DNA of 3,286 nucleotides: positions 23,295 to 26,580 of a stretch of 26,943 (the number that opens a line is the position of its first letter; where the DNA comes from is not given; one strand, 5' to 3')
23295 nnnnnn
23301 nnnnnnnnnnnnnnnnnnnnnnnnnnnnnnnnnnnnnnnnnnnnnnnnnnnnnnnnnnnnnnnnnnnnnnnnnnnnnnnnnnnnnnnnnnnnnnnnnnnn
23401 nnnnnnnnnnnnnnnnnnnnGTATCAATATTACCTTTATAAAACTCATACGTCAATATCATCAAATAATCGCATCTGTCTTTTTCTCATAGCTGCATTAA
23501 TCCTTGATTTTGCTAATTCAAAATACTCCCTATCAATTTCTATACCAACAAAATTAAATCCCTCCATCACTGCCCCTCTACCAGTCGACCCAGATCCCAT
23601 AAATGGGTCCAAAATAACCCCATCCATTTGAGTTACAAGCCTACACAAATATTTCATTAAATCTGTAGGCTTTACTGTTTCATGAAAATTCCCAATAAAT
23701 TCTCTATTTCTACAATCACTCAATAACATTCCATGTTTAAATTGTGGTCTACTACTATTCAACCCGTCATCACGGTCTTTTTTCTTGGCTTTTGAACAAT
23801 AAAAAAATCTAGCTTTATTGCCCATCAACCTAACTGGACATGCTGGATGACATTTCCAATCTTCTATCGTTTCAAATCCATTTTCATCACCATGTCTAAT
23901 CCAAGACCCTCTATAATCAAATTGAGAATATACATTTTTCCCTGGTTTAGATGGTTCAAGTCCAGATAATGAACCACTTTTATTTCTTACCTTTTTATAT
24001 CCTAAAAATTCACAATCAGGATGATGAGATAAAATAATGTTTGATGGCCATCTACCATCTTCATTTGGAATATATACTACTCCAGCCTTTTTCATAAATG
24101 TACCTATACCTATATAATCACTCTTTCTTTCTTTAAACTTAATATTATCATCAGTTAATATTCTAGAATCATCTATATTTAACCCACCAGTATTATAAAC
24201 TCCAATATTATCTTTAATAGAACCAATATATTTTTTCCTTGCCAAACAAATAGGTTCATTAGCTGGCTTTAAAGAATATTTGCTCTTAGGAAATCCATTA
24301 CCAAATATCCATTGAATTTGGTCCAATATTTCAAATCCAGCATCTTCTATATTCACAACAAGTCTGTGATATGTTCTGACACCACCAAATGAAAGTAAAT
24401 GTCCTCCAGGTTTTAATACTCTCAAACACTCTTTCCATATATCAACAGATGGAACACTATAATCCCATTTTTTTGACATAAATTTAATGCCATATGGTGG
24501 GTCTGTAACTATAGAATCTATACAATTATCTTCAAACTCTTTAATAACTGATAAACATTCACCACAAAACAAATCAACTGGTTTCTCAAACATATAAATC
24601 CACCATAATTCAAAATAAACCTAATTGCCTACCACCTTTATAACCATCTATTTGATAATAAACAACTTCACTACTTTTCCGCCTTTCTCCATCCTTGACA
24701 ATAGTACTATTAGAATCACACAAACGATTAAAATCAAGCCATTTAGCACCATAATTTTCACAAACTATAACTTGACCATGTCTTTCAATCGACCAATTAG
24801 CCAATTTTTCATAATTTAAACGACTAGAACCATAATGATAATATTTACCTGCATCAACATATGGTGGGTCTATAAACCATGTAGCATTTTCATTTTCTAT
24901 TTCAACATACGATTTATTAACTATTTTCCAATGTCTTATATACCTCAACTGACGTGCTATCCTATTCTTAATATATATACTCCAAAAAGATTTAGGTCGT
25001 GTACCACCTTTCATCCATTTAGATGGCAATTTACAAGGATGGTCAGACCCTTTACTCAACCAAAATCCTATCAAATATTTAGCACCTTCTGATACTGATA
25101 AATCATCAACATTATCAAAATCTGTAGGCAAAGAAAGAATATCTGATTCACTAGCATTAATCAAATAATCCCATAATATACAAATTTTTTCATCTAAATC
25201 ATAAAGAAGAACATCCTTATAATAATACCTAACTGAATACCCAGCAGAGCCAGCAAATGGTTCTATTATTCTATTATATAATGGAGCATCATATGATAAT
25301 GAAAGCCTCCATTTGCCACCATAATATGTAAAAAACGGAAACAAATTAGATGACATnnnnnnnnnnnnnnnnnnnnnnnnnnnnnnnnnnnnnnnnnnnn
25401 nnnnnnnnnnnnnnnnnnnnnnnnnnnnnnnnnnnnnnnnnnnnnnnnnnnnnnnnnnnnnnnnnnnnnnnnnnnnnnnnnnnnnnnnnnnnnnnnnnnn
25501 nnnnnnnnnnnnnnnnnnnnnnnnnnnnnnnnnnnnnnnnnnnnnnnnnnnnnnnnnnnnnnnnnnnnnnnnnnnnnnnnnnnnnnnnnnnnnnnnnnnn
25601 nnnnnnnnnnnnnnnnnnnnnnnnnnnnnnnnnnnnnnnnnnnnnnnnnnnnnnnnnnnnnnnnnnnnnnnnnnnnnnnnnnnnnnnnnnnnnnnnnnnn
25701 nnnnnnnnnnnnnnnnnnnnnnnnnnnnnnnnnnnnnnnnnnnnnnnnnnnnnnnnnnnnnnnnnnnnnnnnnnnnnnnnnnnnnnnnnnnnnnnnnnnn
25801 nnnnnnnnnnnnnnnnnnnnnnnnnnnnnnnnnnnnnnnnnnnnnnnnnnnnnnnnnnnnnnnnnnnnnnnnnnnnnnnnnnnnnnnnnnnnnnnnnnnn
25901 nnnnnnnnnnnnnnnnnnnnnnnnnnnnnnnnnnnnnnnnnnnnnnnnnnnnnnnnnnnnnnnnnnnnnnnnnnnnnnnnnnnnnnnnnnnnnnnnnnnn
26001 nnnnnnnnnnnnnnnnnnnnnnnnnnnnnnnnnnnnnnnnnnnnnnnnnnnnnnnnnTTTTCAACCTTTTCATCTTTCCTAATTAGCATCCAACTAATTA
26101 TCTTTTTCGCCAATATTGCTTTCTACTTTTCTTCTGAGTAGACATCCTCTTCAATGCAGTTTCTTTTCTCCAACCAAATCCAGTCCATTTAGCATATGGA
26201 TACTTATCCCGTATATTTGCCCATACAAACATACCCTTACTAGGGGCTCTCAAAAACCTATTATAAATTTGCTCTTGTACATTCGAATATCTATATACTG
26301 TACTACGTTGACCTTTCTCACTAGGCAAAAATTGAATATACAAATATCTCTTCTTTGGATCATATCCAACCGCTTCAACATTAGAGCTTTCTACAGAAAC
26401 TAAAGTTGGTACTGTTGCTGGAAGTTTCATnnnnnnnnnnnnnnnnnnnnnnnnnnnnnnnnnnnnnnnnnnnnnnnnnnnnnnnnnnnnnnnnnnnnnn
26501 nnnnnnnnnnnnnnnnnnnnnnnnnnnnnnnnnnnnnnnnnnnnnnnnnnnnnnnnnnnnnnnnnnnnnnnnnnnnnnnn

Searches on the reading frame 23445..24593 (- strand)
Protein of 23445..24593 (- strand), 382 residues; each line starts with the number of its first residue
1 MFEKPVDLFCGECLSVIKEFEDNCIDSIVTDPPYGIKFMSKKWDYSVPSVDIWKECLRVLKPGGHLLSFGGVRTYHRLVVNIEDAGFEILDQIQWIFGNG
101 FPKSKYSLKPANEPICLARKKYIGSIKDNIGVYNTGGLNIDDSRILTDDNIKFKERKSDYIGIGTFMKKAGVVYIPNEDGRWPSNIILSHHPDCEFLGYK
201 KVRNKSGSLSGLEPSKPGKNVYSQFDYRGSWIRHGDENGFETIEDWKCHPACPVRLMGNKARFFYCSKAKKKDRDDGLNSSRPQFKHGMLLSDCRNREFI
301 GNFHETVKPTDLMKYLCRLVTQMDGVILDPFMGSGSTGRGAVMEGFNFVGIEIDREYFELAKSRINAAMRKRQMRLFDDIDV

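Call 19: search_protein_families(library=phrogs, proteins=[window:23445-24593:-], max_evalue=0.001)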
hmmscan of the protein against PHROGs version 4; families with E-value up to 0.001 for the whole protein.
window:23445-24593:- (382 aa): 13 families
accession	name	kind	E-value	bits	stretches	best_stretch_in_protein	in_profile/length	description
phrog_67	-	other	3.4e-66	225.8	1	4-370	122-348/743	DNA methyltransferase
phrog_3008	-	other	4.8e-26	92.5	1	296-373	142-219/244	DNA methyltransferase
phrog_6025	-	other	8.8e-25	88.4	1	3-104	9-117/192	DNA methyltransferase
phrog_498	-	other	3.3e-18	66.5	1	301-375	356-430/633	DNA methyltransferase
phrog_18293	-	other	9e-17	62.1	1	298-373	40-115/119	methyltransferase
phrog_23148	-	unknown function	3.9e-15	57.3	1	300-369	81-150/165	-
phrog_8769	-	other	9.1e-15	55.3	1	313-367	1-55/71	methyltransferase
phrog_12862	-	unknown function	1.8e-11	45.1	1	8-70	5-65/149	-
phrog_6952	-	other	1e-08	36.2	1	303-366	113-176/181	DNA methyltransferase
phrog_11619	-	other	6.3e-08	33.3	1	15-70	77-138/186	DNA methyltransferase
phrog_23085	-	unknown function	7.7e-08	33.1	1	301-364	41-104/138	-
phrog_18146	-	other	6.8e-06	26.2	1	322-355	69-101/452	DNA methyltransferase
phrog_12517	-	unknown function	9e-05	22.8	0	312-368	94-150/316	-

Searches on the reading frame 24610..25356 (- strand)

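Call 19: search_protein_families(library=phrogs, proteins=[window:24610-25356:-], max_evalue=0.001)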
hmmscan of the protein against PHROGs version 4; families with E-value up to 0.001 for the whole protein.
window:24610-25356:- (248 aa): 2 families
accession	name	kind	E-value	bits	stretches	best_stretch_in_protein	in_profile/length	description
phrog_56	-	other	3.6e-14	54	2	133-201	212-282/647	DNA methyltransferase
phrog_1996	-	other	3.6e-06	28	1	133-232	27-137/150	DNA methyltransferase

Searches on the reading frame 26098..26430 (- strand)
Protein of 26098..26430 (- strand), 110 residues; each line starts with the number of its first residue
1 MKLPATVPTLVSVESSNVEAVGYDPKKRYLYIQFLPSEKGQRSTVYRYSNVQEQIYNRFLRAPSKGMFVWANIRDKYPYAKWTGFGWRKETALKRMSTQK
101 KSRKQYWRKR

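Call 73: search_protein_families(library=phrogs, proteins=[window:26098-26430:-], max_evalue=0.001)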
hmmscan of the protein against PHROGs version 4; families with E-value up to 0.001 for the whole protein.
window:26098-26430:- (110 aa): 2 families
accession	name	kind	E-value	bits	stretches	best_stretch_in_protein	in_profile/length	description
phrog_3292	-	unknown function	7.7e-13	49.4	1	11-82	111-176/436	-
phrog_8113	-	unknown function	7.9e-10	40.2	1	14-83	18-81/144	-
